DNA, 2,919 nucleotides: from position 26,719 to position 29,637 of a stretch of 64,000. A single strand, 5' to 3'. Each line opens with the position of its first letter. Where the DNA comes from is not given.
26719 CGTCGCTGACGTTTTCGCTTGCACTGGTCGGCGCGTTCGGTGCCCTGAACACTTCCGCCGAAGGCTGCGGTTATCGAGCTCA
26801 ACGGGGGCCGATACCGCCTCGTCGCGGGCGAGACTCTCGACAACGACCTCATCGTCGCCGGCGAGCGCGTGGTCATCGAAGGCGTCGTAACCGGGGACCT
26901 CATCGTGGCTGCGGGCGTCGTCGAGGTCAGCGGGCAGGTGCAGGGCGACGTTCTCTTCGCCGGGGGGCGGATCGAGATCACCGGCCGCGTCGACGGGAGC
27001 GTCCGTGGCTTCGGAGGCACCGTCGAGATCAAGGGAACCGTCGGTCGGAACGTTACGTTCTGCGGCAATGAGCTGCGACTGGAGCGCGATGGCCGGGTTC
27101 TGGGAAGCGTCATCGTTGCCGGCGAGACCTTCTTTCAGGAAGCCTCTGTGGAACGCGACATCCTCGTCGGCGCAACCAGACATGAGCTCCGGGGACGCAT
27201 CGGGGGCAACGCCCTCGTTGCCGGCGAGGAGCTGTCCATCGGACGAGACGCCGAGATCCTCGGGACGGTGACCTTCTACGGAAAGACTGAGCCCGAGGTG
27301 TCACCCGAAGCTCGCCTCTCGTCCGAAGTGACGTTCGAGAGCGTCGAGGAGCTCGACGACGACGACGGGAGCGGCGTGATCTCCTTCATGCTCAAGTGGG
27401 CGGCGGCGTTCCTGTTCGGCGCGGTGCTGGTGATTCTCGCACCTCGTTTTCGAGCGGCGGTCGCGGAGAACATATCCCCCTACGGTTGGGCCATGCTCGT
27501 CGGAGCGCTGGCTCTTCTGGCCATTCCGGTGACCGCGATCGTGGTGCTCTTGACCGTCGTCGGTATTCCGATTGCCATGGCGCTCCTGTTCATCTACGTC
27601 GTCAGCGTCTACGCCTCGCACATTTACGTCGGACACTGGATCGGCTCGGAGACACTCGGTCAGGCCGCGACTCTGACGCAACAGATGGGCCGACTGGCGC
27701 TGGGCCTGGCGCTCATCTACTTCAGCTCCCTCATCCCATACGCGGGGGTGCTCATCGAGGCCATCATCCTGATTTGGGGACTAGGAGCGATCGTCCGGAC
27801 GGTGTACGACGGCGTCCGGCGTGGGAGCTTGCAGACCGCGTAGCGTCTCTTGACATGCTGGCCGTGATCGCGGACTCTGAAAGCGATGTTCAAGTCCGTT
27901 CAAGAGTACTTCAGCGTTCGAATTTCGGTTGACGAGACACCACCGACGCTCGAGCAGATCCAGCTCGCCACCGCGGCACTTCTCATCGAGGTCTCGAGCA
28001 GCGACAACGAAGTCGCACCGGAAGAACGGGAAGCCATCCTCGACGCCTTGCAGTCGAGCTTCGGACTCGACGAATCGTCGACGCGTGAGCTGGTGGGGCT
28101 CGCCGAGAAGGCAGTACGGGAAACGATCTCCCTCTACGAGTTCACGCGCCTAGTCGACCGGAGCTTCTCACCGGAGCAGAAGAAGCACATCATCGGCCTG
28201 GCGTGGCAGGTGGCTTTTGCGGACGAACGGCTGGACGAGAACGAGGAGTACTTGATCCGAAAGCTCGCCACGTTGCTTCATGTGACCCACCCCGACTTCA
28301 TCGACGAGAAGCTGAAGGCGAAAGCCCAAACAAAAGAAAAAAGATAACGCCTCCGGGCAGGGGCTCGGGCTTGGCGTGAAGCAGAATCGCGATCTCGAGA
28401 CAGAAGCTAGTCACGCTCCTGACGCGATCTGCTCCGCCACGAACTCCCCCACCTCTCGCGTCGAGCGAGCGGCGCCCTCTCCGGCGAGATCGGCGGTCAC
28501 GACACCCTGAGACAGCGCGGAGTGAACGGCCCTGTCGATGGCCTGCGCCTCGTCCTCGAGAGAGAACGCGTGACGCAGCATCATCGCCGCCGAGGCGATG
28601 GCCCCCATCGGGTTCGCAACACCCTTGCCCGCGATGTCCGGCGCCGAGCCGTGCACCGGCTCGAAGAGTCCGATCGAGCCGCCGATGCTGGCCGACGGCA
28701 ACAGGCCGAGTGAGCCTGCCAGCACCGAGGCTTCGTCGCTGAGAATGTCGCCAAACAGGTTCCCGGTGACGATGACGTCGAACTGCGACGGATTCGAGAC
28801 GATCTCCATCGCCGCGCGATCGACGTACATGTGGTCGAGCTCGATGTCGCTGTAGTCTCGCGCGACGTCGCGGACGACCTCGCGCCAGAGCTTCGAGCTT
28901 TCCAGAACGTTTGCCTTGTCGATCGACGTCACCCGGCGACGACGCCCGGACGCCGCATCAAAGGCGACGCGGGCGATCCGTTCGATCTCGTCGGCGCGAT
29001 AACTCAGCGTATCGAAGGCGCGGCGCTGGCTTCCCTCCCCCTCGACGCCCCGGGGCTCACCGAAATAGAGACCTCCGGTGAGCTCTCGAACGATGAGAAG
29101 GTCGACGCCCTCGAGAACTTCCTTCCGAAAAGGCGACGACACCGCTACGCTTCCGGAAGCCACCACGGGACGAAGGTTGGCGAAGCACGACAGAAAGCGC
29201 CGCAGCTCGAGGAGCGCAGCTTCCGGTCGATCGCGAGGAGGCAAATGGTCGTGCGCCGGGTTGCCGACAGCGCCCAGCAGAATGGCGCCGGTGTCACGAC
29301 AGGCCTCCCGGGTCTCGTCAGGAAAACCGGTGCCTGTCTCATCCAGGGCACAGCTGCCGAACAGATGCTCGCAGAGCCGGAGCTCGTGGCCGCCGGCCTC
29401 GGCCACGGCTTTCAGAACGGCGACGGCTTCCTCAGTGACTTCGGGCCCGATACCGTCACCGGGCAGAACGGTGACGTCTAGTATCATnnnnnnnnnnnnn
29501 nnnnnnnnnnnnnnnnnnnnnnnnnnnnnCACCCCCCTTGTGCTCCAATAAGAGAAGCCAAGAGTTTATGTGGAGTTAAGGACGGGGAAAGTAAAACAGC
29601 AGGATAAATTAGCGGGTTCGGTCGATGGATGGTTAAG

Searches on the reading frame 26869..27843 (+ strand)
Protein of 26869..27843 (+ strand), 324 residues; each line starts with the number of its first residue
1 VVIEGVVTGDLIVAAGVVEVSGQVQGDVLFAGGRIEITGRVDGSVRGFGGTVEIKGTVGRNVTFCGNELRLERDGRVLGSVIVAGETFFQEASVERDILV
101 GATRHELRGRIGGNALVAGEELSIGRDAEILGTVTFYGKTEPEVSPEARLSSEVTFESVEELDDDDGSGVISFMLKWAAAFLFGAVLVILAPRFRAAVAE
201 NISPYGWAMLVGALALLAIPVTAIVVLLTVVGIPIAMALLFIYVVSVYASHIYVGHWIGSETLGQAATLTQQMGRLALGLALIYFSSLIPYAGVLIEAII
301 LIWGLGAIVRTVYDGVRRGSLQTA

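Call 9: search_protein_families(library=pfam, proteins=[window:26869-27843:+])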
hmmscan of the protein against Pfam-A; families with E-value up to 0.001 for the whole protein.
window:26869-27843:+ (324 aa): 1 family
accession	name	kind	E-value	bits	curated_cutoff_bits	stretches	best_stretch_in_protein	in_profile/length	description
PF04519.19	Bactofilin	-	0.0001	22.9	27.9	0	6-84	8-83/98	Polymer-forming cytoskeletal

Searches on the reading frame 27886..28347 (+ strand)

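Call 9: search_protein_families(library=pfam, proteins=[window:27886-28347:+])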
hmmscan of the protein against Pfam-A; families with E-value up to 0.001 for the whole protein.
window:27886-28347:+ (153 aa): 1 family
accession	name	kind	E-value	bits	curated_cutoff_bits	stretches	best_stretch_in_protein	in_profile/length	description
PF05099.18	TerB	-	1.7e-32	112.6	24.4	1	26-140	1-115/118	Tellurite resistance protein TerB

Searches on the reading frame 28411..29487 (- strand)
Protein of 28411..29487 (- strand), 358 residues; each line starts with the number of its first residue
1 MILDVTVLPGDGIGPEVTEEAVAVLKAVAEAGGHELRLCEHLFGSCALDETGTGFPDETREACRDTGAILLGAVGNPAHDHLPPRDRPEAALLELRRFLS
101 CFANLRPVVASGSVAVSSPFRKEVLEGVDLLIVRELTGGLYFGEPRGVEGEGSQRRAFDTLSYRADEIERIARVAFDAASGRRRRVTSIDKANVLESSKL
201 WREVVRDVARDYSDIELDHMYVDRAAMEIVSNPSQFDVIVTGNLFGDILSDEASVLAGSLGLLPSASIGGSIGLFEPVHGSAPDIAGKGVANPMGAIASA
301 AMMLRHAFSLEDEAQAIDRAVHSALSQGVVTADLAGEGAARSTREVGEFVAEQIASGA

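Call 9: search_protein_families(library=pfam, proteins=[window:28411-29487:-])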
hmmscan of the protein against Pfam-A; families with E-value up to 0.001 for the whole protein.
window:28411-29487:- (358 aa): 1 family
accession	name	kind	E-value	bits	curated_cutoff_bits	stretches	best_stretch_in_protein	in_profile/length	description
PF00180.25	Iso_dh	-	1.3e-131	439.5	27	1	5-350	2-348/348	Isocitrate/isopropylmalate dehydrogenase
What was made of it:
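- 28411..29487 (-): leuB (3-isopropylmalate dehydrogenase). The true start is ATG 29487, not the called GTG 29532. Pfam Iso_dh (call 9).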

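Call 11: find_related_loci(query=window:28411-29487:-, collection=genome_contigs, flank=4000)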
Query window:28411-29487:- (358 aa) in genome_contigs; peptide patterns used: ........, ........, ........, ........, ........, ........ (x = any residue, [..] = any of these).
546 stretches matched a pattern; 349 encode a relative of the query (tblastn E <= 1e-3); the best 80 are kept; 80 distinct loci.
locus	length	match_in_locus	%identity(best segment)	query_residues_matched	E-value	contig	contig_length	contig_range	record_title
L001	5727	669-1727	54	1-354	8e-122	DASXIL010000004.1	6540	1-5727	MAG TPA_asm: Candidatus Angelobacter sp. isolate SMAG_U5220 k141_4429064, whole genome shotgun sequence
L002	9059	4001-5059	53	4-354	6e-118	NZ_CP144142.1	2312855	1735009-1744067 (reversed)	Guyparkeria sp. TX1 chromosome, complete genome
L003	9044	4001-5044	55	4-350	5e-118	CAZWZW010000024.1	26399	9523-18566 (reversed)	MAG TPA_asm: uncultured Verrucomicrobiota bacterium isolate binchicken_co275_157 genome assembly, contig: NODE_2159_leng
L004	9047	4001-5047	54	4-350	1e-117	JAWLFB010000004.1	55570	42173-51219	MAG: Guyparkeria sp. isolate 21BLK6-1.bin.109 NODE_290_length_55570_cov_9.946531, whole genome shotgun sequence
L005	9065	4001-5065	52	4-356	2e-116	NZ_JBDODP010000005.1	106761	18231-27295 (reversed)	Guyparkeria sp. LHSS19-1 5, whole genome shotgun sequence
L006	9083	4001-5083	52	1-358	6e-116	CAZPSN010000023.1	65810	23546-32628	MAG TPA_asm: uncultured Desulfovibrionaceae bacterium isolate binchicken_co266_170 genome assembly, contig: NODE_936_len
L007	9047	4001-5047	54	4-350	6e-116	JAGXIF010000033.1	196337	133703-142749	MAG: Halothiobacillus sp. isolate LH_M8 k141_871140, whole genome shotgun sequence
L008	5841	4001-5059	53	4-354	2e-115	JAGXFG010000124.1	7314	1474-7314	MAG: Burkholderiaceae bacterium isolate LH_M1 k141_1525467, whole genome shotgun sequence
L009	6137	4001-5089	51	1-354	8e-115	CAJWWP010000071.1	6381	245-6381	MAG TPA_asm: uncultured Chloroflexi bacterium isolate ERR599159_bin.71_MetaBAT_v2.12.1_MAG genome assembly, contig: NODE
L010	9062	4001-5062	53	5-355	4e-114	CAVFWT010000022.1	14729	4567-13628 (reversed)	bacterium isolate SRR8978372_cleanbin_000008 genome assembly, contig: Spades_SRR8978372_contig_272, whole genome shotgun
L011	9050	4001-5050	49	2-354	1e-113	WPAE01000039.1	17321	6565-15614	MAG: Ignavibacteria bacterium isolate X2_MaxBin.003 scaffold_687, whole genome shotgun sequence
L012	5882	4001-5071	51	5-354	1e-113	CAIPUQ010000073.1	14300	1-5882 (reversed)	MAG: uncultured Roseiflexaceae bacterium isolate ErkenSummer_bin-4103 genome assembly, contig: bin-4103:073/625, whole g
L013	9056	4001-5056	54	1-354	2e-113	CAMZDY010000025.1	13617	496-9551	MAG TPA_asm: uncultured Verrucomicrobia bacterium isolate SRR10912534_bin.90_metaWRAP_v1.3_MAG genome assembly, contig:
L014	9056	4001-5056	52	2-350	3e-113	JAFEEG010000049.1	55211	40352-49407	MAG: Proteobacteria bacterium isolate SZAS AMP-60 PROT-AMP-16__49__length-55211, whole genome shotgun sequence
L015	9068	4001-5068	52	1-354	4e-113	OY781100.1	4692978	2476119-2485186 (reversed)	MAG: Anaerovoracaceae bacterium isolate d0a44124-bd0d-43a8-b654-cc1806fddd19 genome assembly, chromosome: 1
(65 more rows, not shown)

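Call 13: find_encoding_contigs(protein=window:28411-29487:-, flank=3000, max_places=6)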
Protein window:28411-29487:- (358 aa): no gene with exactly this product is on record in the collection.

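Call 14: find_homologous_proteins(query=window:28411-29487:-, max_evalue=1e-80)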
Query window:28411-29487:- (358 aa): 7976 proteins with E <= 1e-80 among 8000 candidates; the best 120 are listed.
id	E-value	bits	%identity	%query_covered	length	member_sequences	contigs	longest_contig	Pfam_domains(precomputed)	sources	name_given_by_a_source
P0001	1.3e-226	769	100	100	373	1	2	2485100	PF00180.26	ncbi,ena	-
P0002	1.7e-175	601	77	99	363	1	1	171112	PF00180.26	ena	-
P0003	8.7e-158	543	72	99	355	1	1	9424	PF00180.26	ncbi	-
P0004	2.0e-157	542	70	99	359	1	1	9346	PF00180.26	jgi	jgi:3-isopropylmalate dehydrogenase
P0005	1.4e-155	536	71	99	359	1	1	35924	PF00180.26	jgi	jgi:3-isopropylmalate dehydrogenase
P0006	3.4e-155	535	72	100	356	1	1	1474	PF00180.26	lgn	-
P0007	1.2e-154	533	71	99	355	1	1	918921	PF00180.26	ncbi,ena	-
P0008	1.2e-154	533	69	100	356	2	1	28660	PF00180.26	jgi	jgi:3-isopropylmalate dehydrogenase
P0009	2.8e-154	532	70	100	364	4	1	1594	PF00180.26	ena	-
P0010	4.3e-154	531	70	100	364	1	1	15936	PF00180.26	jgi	jgi:3-isopropylmalate dehydrogenase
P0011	7.3e-154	530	70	100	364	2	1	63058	PF00180.26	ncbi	-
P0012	9.0e-154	530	69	99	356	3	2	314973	PF00180.26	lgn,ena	-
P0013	1.4e-152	526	69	100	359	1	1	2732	PF00180.26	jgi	jgi:3-isopropylmalate dehydrogenase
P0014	3.0e-152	525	69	100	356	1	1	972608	PF00180.26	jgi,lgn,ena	-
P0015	3.3e-152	525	69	99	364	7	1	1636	PF00180.26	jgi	-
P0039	2.9e-149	515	66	99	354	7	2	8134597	PF00180.26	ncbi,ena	-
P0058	1.4e-146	506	65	99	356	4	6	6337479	PF00180.26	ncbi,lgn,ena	-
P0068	9.5e-145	500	66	99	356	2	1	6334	PF00180.26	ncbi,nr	ncbi:MAG TPA: 3-isopropylmalate dehydrogenase [Vicinamibacteria bacterium]|nr:3-isopropylmalate dehy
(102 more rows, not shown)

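Call 15: find_encoding_contigs(protein=P0001, flank=2500, max_places=3)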
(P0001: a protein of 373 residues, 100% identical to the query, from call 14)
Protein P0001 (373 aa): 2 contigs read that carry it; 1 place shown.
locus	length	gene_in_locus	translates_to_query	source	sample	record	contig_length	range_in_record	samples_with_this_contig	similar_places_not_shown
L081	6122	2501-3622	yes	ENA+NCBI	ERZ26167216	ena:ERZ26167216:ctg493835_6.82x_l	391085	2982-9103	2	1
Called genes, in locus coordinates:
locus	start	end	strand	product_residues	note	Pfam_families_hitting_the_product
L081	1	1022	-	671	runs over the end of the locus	PF01145:Band_7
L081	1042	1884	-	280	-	-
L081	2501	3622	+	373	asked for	PF00180:Iso_dh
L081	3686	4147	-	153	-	PF05099:TerB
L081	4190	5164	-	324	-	PF26514:DUF8173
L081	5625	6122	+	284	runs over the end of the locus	PF13180:PDZ_2 (weak)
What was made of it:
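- Tried and rejected: It failed because the database copy uses the wrong GTG start (calls 13-15).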

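Call 16: find_encoding_contigs(protein=P0002, flank=4000, max_places=3)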
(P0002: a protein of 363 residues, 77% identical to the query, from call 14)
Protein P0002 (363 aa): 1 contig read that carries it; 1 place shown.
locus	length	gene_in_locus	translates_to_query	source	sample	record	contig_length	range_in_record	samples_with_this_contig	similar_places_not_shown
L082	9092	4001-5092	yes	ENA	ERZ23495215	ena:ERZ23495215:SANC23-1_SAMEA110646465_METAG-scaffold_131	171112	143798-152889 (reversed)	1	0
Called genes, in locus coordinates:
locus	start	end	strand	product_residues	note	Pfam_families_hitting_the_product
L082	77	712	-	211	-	PF04367:DUF502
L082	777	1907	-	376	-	PF13387:Lnb_N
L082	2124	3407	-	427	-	PF04966:OprB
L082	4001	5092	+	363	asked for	PF00180:Iso_dh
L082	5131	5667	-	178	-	PF05099:TerB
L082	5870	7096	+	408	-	PF13180:PDZ_2 (faint), PF02129:Peptidase_S15, PF12146:Hydrolase_4 (weak), PF00326:Peptidase_S9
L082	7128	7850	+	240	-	PF03130:HEAT_PBS (faint), PF13646:HEAT_2 (weak)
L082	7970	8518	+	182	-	PF11412:DsbD_N (weak)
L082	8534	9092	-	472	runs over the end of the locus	PF01694:Rhomboid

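Call 20: find_encoding_contigs(protein=P0007, flank=2500, max_places=2)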
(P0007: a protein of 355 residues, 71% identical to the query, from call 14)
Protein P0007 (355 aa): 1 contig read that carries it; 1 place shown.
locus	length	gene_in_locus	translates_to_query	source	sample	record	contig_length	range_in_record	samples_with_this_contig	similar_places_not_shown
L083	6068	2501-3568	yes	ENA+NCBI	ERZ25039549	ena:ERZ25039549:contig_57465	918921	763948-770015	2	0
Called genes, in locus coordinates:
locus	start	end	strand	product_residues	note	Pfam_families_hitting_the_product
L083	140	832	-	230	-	PF04367:DUF502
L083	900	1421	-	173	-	PF03692:CxxCxxCC (weak)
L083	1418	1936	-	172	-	PF00004:AAA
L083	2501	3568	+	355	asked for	PF00180:Iso_dh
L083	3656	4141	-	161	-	PF05099:TerB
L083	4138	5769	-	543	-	PF04519:Bactofilin (faint), PF26514:DUF8173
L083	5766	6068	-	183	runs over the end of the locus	PF04542:Sigma70_r2, PF08281:Sigma70_r4_2, PF04545:Sigma70_r4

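Call 21: find_encoding_contigs(protein=P0003, flank=2500, max_places=2)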
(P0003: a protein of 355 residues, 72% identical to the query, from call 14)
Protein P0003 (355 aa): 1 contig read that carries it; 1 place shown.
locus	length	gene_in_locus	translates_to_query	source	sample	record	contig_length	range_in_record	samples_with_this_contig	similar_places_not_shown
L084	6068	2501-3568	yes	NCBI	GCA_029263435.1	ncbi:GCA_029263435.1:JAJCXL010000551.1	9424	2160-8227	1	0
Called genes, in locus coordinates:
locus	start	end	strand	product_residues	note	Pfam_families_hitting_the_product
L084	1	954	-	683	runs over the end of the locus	-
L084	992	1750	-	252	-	-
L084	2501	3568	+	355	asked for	PF00180:Iso_dh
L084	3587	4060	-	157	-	PF05099:TerB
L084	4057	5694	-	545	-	PF26514:DUF8173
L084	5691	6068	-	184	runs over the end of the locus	PF04542:Sigma70_r2, PF08281:Sigma70_r4_2, PF04545:Sigma70_r4, PF13384:HTH_23 (faint)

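Call 22: find_encoding_contigs(protein=P0005, flank=2500, max_places=2)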
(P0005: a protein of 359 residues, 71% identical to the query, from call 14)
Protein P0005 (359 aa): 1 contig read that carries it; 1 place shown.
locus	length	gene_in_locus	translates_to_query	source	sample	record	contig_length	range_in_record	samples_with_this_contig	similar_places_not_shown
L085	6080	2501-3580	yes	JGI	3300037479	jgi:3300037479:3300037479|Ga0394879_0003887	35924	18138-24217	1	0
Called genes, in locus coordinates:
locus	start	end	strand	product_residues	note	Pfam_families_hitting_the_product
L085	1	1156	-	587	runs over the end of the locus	PF00004:AAA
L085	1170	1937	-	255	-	PF04012:PspA_IM30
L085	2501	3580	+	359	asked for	PF00180:Iso_dh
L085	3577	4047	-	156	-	PF05099:TerB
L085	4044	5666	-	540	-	PF26514:DUF8173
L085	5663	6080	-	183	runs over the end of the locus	PF07638:Sigma70_ECF (weak), PF04542:Sigma70_r2, PF08281:Sigma70_r4_2, PF04545:Sigma70_r4, PF13384:HTH_23 (faint)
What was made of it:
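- Gene callers never call this ORF (calls 15, 16, 20-22).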

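Call 31: find_encoding_contigs(protein=P0011, flank=1500, max_places=1)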
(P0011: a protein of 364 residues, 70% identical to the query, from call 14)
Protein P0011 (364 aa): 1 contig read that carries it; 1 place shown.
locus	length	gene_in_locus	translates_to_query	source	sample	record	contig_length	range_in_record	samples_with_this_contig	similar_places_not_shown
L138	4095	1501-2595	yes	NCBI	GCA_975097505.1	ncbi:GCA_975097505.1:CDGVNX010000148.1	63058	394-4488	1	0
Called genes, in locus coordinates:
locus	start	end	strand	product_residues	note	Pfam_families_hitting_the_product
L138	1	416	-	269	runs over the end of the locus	?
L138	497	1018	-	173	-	PF03692:CxxCxxCC (faint)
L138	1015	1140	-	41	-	-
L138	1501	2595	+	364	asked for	PF00180:Iso_dh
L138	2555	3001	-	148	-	PF05099:TerB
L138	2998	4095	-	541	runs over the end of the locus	PF04519:Bactofilin (faint), PF26514:DUF8173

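Call 32: find_encoding_contigs(protein=P0014, flank=1500, max_places=1)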
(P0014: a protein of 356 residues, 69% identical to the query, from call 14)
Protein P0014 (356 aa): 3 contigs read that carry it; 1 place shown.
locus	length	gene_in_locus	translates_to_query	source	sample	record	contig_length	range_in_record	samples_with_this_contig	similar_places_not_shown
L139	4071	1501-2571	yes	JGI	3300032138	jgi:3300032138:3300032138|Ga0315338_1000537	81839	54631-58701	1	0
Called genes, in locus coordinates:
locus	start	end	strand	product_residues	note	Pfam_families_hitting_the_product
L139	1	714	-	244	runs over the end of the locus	-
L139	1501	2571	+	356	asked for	PF00180:Iso_dh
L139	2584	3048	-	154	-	PF05099:TerB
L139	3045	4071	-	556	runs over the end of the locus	PF26514:DUF8173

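Call 33: find_encoding_contigs(protein=P0039, flank=1500, max_places=1)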
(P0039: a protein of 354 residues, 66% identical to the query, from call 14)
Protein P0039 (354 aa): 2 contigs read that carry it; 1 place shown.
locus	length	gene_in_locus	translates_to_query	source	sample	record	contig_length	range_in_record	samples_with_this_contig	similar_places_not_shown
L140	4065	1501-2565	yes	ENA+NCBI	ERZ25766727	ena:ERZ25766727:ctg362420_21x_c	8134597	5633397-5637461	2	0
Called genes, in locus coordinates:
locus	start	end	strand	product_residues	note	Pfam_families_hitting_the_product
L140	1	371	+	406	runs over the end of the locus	PF14690:Zn_ribbon_ISL3, PF13542:HTH_Tnp_ISL3, PF01610:DDE_Tnp_ISL3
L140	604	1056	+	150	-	PF01797:Y1_Tnp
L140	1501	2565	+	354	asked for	PF00180:Iso_dh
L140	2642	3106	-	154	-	PF05099:TerB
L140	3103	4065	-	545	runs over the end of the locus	PF26514:DUF8173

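Call 34: find_encoding_contigs(protein=P0058, flank=1500, max_places=1)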
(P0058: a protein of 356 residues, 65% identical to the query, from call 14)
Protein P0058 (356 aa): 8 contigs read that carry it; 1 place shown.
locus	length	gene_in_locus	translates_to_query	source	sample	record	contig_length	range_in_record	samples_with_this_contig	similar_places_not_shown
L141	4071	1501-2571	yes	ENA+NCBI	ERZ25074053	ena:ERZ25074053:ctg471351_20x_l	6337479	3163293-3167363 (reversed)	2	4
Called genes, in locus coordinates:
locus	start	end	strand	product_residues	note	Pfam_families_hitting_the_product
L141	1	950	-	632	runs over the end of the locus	PF13424:TPR_12, PF17874:TPR_MalT, PF24885:TPR_NPHP3, PF13424:TPR_12, PF17874:TPR_MalT, PF13424:TPR_12, PF00512:HisKA (weak), PF02518:HATPase_c, +9 more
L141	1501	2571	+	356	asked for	PF00180:Iso_dh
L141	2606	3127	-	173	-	PF05099:TerB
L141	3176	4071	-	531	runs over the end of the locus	PF04519:Bactofilin (faint)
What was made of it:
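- The block leuB-TerB-DUF8173-ECF sigma is syntenic anyway (calls 15, 16, 20-22, 31-34).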

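Call 50: list_cluster_members(proteins=[P0001, P0003, P0007, P0011, P0039, P0058, P0002])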
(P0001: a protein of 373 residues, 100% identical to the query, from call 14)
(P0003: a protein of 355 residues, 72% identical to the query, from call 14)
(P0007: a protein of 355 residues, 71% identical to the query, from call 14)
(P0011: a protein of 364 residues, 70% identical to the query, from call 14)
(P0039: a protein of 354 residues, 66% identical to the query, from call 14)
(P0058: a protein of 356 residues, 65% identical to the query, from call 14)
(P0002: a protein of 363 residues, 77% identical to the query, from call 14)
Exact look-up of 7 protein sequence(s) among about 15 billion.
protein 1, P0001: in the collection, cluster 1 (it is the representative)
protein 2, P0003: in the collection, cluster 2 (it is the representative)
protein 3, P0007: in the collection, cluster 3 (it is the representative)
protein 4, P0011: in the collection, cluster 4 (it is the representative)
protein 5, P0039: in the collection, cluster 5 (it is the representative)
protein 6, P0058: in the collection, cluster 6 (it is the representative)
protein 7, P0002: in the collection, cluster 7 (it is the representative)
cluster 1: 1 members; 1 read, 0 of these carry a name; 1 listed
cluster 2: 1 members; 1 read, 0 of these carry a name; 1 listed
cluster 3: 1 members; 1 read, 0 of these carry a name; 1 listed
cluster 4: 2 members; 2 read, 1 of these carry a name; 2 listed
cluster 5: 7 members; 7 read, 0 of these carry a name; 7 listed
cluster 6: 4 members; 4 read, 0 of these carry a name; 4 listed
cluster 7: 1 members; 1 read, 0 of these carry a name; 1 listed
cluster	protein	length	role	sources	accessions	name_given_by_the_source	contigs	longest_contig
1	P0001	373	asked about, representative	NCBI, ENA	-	-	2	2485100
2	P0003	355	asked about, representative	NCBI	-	-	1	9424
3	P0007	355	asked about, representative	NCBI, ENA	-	-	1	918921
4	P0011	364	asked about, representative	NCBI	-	-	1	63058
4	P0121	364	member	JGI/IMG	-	3-isopropylmalate dehydrogenase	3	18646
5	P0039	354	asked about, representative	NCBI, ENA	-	-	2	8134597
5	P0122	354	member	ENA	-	-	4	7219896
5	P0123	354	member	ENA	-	-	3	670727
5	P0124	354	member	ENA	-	-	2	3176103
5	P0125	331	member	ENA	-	-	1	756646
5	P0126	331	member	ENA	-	-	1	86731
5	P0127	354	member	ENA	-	-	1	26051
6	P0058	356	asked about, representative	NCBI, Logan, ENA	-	-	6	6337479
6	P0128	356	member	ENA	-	-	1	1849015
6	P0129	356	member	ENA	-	-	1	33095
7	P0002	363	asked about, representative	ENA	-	-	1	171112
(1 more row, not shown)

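Call 51: find_encoding_contigs(protein=P0068, flank=1500, max_places=1)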
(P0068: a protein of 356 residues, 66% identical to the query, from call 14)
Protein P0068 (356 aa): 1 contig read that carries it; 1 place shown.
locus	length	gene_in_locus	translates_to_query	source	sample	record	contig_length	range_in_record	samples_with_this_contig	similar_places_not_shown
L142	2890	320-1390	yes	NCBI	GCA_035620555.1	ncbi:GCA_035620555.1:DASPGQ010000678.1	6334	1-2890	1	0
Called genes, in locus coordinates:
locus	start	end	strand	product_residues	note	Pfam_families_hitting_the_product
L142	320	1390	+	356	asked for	PF00180:Iso_dh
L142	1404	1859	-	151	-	PF05099:TerB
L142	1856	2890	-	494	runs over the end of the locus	PF04519:Bactofilin (faint), PF26514:DUF8173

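Call 59: search_protein_families(library=ncbifam, proteins=[window:28411-29487:-], max_evalue=0.01)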
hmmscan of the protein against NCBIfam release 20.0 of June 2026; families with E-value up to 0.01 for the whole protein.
window:28411-29487:- (358 aa): 16 families
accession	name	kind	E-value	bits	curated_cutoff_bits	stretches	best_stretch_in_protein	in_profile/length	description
TIGR00169.1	leuB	equivalog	8e-141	469.1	353.2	1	5-348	2-347/349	3-isopropylmalate dehydrogenase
TIGR02088.1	LEU3_arch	subfamily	1.3e-90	304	409.8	1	5-339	1-315/324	isopropylmalate/isohomocitrate dehydrogenases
NF002898.0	PRK03437.1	equivalog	2.9e-81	273.4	393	1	3-354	5-345/347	3-isopropylmalate dehydrogenase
NF040626.1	AksF2_Meth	equivalog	3.4e-80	269.8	540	1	4-354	3-330/333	homoisocitrate dehydrogenase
NF040619.1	AksF_Meth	equivalog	2.2e-77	260.4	500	1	4-338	3-334/343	homoisocitrate dehydrogenase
TIGR02089.1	TTC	equivalog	8e-74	248.6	470.4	1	5-353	6-351/352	tartrate dehydrogenase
NF006529.0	PRK08997.1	equivalog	2.1e-68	230.8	510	1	4-341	5-325/335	isocitrate dehydrogenase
NF006048.0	PRK08194.1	equivalog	1.3e-67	228.4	501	1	3-354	4-349/352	tartrate dehydrogenase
NF040855.1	iso_homocit_dh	equivalog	1.9e-65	221.3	680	1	4-351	3-316/345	isocitrate--homoisocitrate dehydrogenase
NF006673.0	PRK09222.1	equivalog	2.4e-65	221.4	509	1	4-350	6-334/482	NADP-dependent isocitrate dehydrogenase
TIGR02924.1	ICDH_alpha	equivalog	7.1e-54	183.6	561.35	1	4-349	2-329/473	isocitrate dehydrogenase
TIGR00175.1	mito_nad_idh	equivalog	4.3e-52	177.3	432.4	1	4-342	5-325/334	isocitrate dehydrogenase (NAD(+))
NF005036.0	PRK06451.1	equivalog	1.8e-39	135.7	484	2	217-348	270-402/412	NADP-dependent isocitrate dehydrogenase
TIGR00183.1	prok_nadp_idh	equivalog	3.9e-31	108.3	567.3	2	214-349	274-408/417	isocitrate dehydrogenase (NADP(+))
NF005425.0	PRK07006.1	equivalog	1.6e-26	93.1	490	2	213-338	273-397/416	NADP-dependent isocitrate dehydrogenase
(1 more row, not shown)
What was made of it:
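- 28411..29487 (-): TIGR00169 equivalog, 469 bits against a cut-off of 353 (call 59).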
